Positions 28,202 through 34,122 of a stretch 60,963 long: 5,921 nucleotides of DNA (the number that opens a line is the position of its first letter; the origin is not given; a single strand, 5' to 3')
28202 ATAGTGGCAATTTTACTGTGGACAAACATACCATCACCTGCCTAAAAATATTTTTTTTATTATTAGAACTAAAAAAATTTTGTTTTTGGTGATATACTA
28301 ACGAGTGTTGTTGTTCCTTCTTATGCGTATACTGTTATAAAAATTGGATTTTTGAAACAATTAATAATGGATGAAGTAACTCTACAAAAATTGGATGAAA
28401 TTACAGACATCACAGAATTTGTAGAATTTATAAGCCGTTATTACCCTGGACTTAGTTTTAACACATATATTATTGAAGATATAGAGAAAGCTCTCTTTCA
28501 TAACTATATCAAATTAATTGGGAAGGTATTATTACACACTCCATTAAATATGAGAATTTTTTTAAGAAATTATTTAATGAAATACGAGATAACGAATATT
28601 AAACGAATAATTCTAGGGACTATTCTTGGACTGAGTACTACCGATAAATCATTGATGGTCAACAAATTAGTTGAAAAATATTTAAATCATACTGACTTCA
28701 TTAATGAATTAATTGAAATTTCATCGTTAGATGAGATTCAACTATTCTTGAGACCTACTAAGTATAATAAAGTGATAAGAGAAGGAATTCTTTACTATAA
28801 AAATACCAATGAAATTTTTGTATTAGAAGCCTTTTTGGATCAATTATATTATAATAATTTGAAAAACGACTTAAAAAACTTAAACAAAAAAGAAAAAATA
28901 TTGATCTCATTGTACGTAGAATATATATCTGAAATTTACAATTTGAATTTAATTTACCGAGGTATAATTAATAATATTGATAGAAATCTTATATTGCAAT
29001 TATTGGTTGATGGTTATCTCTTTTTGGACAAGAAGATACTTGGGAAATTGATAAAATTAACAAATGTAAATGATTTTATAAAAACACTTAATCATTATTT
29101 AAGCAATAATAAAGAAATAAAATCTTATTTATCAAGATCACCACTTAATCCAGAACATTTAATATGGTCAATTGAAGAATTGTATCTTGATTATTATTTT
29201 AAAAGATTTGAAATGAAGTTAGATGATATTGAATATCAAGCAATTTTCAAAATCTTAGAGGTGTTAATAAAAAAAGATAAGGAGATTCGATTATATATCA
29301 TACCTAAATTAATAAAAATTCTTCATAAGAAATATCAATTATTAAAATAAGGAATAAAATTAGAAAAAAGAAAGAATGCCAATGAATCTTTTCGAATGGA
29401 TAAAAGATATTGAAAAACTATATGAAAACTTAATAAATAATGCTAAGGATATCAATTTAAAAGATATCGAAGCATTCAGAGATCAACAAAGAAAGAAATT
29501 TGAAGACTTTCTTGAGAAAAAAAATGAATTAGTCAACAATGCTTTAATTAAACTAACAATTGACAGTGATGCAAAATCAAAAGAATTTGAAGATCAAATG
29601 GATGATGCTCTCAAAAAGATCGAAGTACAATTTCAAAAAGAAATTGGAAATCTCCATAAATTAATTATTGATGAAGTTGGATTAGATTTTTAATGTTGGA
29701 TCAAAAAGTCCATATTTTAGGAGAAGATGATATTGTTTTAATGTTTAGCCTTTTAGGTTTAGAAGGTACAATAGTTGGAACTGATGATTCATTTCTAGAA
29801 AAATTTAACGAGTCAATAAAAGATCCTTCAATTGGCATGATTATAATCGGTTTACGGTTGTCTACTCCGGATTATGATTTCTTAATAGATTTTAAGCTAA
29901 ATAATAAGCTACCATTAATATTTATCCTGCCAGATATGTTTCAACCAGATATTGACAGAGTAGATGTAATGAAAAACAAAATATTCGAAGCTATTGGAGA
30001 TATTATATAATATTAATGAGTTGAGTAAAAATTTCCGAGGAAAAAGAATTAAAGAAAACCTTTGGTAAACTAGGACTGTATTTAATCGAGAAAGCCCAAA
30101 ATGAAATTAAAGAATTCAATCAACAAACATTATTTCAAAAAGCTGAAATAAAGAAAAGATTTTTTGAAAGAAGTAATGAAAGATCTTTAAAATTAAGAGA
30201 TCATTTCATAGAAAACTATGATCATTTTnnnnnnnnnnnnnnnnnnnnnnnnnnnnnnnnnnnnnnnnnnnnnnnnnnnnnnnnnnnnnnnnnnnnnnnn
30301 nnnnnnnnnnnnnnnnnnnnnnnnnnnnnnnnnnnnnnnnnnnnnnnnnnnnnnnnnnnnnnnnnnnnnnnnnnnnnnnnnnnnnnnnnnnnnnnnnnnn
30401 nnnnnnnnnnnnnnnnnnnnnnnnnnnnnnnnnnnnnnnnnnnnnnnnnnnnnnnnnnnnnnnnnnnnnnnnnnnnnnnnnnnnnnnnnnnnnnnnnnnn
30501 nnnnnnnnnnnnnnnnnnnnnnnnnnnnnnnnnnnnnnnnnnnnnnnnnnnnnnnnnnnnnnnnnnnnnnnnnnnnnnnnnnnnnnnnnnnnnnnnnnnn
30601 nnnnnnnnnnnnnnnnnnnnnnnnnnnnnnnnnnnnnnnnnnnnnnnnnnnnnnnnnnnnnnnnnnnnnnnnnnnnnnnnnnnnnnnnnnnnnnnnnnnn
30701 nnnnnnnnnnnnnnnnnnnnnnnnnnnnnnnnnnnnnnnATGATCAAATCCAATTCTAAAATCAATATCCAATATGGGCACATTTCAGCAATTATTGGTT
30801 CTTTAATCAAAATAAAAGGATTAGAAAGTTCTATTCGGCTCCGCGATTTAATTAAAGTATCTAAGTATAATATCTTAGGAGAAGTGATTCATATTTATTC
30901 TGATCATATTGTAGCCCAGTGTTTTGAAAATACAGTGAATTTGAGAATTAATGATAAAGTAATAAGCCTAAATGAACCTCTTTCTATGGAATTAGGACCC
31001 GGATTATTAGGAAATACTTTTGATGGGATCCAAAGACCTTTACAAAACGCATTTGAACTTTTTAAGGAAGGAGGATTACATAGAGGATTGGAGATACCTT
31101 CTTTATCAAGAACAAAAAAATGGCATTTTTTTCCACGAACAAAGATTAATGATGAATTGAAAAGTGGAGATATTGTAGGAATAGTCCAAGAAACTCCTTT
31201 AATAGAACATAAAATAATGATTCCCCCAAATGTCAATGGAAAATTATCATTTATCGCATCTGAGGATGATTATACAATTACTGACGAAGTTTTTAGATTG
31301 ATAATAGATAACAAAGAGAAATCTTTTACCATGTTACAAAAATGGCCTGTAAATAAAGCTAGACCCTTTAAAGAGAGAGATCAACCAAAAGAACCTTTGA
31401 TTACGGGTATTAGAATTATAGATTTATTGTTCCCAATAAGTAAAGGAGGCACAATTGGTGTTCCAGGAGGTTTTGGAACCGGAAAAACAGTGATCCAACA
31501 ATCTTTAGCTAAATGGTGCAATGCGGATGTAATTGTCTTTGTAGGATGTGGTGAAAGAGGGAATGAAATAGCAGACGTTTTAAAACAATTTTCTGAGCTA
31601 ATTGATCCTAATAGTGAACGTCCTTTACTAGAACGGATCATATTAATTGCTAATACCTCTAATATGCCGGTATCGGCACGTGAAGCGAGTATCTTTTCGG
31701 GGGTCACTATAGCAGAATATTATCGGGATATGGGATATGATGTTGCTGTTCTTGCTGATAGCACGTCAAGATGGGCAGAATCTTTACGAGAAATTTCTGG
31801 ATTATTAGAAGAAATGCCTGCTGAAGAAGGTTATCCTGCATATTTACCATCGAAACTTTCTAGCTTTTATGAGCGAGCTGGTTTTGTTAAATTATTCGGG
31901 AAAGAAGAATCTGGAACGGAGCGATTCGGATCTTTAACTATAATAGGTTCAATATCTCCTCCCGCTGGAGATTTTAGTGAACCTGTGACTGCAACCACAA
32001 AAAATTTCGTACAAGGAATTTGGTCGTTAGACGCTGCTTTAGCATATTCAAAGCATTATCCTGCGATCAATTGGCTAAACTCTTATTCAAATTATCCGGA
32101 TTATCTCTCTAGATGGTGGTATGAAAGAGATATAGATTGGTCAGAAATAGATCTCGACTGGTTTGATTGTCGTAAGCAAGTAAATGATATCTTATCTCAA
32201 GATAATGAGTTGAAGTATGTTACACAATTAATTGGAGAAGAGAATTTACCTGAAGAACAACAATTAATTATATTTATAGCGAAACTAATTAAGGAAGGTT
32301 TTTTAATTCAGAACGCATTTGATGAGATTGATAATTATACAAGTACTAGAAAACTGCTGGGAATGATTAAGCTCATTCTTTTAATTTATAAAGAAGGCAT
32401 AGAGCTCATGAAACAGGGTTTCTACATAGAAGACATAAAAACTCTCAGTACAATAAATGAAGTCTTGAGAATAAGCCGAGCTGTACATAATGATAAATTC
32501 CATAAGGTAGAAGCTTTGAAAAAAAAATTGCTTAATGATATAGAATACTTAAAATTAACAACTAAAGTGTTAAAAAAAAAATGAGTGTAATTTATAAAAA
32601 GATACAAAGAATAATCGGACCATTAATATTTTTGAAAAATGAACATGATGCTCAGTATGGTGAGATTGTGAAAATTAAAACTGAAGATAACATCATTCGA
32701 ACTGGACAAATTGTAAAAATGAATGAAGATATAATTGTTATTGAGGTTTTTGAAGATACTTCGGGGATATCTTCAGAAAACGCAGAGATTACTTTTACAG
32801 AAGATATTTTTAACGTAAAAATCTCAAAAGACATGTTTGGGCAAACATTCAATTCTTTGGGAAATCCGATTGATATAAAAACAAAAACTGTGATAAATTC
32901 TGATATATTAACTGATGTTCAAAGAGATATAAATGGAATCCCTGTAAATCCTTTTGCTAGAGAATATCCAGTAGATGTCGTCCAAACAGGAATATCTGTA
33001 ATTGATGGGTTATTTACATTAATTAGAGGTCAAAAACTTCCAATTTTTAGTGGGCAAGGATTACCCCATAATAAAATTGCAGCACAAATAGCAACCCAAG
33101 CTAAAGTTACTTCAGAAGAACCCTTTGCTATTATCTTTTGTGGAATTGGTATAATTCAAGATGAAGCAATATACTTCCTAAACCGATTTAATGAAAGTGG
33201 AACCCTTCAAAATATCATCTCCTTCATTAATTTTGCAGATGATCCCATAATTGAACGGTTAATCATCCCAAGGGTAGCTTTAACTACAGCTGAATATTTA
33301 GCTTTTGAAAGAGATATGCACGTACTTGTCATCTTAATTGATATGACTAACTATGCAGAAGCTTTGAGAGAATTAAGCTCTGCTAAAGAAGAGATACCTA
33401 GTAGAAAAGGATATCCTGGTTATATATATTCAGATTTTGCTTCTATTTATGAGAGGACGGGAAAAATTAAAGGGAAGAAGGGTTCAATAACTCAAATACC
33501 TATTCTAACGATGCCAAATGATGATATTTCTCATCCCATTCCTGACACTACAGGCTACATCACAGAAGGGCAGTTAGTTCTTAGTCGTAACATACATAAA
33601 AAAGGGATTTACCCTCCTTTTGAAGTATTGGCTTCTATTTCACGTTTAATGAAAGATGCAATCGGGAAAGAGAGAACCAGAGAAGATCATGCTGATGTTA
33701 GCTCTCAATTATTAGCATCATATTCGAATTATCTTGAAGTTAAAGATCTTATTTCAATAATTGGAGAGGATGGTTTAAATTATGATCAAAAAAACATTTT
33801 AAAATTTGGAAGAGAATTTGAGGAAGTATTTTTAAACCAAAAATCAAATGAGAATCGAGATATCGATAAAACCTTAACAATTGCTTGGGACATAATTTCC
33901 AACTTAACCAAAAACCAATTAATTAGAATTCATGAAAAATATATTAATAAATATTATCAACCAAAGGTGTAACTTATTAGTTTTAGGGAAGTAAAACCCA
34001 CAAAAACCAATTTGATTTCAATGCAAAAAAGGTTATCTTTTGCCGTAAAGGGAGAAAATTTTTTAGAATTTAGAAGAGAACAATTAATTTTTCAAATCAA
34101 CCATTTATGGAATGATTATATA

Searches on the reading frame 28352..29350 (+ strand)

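Call 65: search_protein_families(library=pfam, proteins=[window:28352-29350:+], max_evalue=0.001)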
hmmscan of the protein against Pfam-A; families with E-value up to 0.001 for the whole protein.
window:28352-29350:+ (332 aa): 1 family
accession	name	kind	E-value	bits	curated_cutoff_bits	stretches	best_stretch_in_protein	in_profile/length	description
PF01992.21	vATP-synt_AC39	-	1.1e-23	84.5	29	1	2-290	9-296/339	ATP synthase (C/AC39) subunit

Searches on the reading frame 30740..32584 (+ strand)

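Call 65: search_protein_families(library=pfam, proteins=[window:30740-32584:+], max_evalue=0.001)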
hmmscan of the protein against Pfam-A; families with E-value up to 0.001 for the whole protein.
window:30740-32584:+ (614 aa): 4 families
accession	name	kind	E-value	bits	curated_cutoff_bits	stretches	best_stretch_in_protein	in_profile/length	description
PF00006.31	ATP-synt_ab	-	9.1e-73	244.8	29.5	1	223-450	1-213/213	ATP synthase alpha/beta family, nucleotide-binding domain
PF16886.11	ATP-synt_ab_Xtn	-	3.8e-29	100.7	25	1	119-204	1-87/88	ATPsynthase alpha/beta subunit barrel-sandwich domain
PF22919.1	ATP-synt_VA_C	-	1.3e-17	64.2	24.7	1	465-563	3-97/101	C-terminal domain of V and A type ATP synthase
PF02874.29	ATP-synt_ab_N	-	3.7e-06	27.8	20.9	1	15-77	1-68/69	ATP synthase alpha/beta family, beta-barrel domain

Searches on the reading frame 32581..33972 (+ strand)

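Call 65: search_protein_families(library=pfam, proteins=[window:32581-33972:+], max_evalue=0.001)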
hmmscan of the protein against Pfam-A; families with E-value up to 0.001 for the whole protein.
window:32581-33972:+ (463 aa): 3 families
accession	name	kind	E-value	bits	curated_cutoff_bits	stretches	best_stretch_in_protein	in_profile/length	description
PF00006.31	ATP-synt_ab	-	2.5e-75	253.2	29.5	1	137-354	1-213/213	ATP synthase alpha/beta family, nucleotide-binding domain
PF22919.1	ATP-synt_VA_C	-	6.9e-27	93.9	24.7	1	360-459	2-101/101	C-terminal domain of V and A type ATP synthase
PF02874.29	ATP-synt_ab_N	-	4.9e-10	40.2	20.9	1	8-73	1-68/69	ATP synthase alpha/beta family, beta-barrel domain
